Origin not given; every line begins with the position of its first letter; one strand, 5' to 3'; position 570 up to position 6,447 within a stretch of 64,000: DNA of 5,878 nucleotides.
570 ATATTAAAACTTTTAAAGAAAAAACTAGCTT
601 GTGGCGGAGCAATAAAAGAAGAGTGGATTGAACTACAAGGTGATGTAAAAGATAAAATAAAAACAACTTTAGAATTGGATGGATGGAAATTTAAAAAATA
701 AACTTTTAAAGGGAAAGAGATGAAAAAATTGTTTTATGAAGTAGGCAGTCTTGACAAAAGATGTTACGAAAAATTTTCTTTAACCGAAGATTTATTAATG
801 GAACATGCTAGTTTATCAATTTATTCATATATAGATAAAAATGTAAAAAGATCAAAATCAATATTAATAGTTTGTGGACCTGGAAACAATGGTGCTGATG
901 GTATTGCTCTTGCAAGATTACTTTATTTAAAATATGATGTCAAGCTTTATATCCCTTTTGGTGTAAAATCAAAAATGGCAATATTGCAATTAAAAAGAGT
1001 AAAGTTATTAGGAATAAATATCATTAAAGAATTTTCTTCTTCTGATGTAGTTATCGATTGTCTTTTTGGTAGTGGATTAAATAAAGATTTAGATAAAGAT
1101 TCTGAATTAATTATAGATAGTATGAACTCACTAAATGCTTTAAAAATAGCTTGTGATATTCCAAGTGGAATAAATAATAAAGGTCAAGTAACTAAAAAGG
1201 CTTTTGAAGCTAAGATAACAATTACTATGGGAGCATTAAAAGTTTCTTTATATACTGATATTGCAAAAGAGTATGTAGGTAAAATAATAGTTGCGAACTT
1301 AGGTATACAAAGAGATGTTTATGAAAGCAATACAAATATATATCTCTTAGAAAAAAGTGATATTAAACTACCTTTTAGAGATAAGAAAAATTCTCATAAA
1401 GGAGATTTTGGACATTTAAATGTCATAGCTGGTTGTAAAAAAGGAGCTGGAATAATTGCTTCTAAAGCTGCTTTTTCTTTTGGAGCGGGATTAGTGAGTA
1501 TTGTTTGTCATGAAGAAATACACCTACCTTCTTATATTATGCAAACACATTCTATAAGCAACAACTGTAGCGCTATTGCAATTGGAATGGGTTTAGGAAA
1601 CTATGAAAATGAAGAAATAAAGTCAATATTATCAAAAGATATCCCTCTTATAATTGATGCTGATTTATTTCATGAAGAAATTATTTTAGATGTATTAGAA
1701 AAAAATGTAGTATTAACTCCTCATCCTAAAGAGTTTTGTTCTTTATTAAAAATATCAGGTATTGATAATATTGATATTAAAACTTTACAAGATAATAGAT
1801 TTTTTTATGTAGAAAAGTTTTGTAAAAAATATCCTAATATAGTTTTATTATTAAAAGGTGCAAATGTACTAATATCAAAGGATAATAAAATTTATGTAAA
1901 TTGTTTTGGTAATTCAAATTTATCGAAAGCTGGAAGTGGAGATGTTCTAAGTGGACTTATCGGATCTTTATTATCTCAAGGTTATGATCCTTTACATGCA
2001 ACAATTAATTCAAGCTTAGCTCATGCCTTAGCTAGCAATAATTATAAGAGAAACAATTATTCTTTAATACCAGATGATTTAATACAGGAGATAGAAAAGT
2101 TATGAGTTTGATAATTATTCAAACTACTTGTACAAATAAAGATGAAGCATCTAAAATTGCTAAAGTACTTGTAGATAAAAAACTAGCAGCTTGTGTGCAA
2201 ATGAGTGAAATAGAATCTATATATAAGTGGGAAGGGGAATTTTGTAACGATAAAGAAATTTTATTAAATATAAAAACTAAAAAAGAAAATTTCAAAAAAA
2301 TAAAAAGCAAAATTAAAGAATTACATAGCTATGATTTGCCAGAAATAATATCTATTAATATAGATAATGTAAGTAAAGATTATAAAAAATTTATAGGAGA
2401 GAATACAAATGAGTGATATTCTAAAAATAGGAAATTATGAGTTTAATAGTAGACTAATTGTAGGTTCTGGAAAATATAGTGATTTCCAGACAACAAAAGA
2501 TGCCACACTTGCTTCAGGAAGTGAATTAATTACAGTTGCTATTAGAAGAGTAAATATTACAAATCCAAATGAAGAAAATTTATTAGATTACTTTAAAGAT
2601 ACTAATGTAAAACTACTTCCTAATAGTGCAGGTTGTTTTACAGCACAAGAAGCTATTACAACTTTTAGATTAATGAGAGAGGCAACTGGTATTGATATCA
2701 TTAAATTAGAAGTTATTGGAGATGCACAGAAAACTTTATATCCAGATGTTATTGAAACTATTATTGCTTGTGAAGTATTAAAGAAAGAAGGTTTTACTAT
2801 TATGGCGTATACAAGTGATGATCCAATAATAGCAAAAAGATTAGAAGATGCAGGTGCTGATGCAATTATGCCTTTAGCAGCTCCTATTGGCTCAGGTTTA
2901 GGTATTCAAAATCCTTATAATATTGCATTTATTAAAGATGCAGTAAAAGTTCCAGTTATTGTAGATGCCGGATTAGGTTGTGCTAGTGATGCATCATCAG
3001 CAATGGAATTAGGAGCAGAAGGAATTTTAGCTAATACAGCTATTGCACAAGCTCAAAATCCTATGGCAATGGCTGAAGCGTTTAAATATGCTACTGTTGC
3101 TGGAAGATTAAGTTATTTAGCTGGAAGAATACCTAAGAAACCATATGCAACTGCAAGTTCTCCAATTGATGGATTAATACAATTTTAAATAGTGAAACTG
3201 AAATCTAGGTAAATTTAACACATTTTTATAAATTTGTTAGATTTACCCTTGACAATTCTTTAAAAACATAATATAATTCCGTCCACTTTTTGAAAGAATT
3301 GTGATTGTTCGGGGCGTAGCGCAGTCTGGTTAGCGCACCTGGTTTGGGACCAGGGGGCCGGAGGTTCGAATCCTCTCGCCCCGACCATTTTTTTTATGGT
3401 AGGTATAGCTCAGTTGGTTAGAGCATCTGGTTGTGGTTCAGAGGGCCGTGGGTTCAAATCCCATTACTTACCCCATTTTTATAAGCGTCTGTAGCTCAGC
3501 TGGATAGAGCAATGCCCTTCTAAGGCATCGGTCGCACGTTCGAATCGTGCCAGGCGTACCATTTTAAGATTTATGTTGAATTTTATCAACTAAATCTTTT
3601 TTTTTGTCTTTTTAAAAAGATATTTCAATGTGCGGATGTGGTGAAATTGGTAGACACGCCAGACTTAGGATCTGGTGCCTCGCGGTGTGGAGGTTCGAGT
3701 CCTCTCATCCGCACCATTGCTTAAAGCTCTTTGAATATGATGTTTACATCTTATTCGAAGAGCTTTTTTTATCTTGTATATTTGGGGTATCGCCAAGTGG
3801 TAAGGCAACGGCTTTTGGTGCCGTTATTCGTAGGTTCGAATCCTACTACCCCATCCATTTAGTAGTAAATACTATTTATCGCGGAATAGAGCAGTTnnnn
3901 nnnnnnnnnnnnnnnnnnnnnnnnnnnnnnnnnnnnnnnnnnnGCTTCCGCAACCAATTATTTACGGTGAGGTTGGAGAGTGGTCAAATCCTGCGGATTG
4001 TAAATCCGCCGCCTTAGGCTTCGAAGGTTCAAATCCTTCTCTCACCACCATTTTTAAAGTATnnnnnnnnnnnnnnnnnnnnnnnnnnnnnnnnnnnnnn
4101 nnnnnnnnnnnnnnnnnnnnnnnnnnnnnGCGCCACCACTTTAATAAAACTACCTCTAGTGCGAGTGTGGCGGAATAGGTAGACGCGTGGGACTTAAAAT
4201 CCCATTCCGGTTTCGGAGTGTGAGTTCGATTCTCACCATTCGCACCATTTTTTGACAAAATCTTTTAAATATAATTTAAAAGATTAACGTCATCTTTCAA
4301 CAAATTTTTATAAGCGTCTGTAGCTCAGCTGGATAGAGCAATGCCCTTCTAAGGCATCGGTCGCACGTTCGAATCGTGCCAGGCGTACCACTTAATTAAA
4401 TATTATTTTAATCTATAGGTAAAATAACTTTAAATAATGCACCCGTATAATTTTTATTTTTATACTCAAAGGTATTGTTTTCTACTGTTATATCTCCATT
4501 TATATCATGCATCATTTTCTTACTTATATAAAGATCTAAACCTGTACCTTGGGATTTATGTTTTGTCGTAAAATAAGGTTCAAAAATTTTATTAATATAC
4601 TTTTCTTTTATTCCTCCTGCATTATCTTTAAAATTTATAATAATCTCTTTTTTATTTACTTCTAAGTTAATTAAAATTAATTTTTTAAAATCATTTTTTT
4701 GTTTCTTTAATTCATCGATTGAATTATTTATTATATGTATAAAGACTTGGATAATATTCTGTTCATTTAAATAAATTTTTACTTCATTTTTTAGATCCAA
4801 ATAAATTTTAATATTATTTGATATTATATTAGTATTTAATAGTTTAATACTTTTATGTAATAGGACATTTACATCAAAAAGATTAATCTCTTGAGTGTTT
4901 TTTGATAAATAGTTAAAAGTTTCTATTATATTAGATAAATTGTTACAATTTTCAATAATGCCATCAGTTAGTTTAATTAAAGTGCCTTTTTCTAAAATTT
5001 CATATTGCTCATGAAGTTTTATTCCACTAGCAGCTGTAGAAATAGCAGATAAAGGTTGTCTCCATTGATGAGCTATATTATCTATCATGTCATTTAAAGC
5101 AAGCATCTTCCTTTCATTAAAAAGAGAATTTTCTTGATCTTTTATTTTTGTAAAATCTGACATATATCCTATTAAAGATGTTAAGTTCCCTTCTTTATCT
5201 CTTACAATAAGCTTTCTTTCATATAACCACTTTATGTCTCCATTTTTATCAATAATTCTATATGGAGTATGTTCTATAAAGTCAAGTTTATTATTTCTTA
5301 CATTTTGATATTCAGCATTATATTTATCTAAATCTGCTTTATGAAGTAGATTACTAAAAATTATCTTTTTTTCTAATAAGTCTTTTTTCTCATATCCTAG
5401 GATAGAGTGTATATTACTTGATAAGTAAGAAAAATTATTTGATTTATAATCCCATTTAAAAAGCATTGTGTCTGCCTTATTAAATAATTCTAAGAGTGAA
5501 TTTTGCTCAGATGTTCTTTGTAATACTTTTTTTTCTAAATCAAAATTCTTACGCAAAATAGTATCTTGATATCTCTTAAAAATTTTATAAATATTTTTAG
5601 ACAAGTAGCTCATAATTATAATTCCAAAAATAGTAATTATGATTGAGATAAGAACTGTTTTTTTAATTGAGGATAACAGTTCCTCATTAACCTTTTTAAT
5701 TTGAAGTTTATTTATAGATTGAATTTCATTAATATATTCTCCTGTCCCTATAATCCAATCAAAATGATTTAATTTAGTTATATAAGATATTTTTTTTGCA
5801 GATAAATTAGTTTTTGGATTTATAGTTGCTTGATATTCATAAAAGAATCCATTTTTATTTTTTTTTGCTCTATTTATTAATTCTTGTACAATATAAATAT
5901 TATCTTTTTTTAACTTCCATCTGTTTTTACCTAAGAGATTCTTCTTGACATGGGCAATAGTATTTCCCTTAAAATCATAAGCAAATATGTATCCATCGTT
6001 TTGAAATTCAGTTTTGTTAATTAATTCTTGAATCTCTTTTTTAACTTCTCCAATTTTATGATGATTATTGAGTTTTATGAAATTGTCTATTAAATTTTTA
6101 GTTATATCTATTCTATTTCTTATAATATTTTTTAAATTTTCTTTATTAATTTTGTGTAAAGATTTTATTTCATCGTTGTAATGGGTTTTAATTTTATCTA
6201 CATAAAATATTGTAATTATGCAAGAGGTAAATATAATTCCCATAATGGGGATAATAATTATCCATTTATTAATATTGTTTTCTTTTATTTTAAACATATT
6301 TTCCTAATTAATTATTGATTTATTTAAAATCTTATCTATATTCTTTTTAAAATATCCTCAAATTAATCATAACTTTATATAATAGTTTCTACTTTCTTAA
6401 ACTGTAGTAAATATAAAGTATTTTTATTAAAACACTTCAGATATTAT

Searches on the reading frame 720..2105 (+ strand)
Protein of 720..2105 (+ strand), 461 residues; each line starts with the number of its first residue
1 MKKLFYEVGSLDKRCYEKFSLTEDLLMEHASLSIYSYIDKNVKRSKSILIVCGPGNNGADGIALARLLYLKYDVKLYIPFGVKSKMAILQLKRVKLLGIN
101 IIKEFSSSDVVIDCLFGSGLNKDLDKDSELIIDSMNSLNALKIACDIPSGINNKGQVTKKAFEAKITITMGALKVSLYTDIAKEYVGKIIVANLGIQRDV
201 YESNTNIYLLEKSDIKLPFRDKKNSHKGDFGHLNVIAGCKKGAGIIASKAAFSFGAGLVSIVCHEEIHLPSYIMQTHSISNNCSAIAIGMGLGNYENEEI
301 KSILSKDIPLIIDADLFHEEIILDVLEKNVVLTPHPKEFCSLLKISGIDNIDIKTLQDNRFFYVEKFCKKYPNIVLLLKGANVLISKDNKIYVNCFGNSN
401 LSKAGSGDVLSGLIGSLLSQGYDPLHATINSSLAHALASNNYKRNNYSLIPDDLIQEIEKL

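Call 68: search_protein_families(library=pfam, proteins=[window:720-2105:+], max_evalue=0.00001)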
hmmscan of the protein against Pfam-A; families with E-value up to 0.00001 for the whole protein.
window:720-2105:+ (461 aa): 2 families
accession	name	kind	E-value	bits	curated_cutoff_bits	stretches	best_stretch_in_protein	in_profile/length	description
PF01256.23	Carb_kinase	-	4.4e-49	167.6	27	1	234-459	2-241/242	NAD(P)H-hydrate dehydratase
PF03853.21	YjeF_N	-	2.1e-34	119.4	24.9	1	25-174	3-167/169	YjeF-related protein N-terminus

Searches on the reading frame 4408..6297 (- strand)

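Call 67: search_protein_families(library=pfam, proteins=[window:4408-6297:-], max_evalue=0.00001)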
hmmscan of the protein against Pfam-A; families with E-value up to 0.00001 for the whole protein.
window:4408-6297:- (629 aa): 6 families
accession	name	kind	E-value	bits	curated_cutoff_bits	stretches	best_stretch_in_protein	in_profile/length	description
PF17200.10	sCache_2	-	7.2e-23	81.7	25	1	57-194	7-147/155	Single Cache domain 2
PF08269.17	dCache_2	-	2.2e-22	80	26.5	1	33-288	28-269/298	Cache domain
PF08447.18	PAS_3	-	9.9e-15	55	25.6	1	291-378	3-88/89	PAS fold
PF02518.31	HATPase_c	-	1e-13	52.1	26.4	1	512-627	3-108/111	Histidine kinase-, DNA gyrase B-, and HSP90-like ATPase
PF17201.10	Cache_3-Cache_2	-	2.2e-11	44.1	27.7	1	85-196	187-293/299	Cache 3/Cache 2 fusion domain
PF00512.31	HisKA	-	5.9e-06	26.7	26.9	1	401-469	2-65/66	His Kinase A (phospho-acceptor) domain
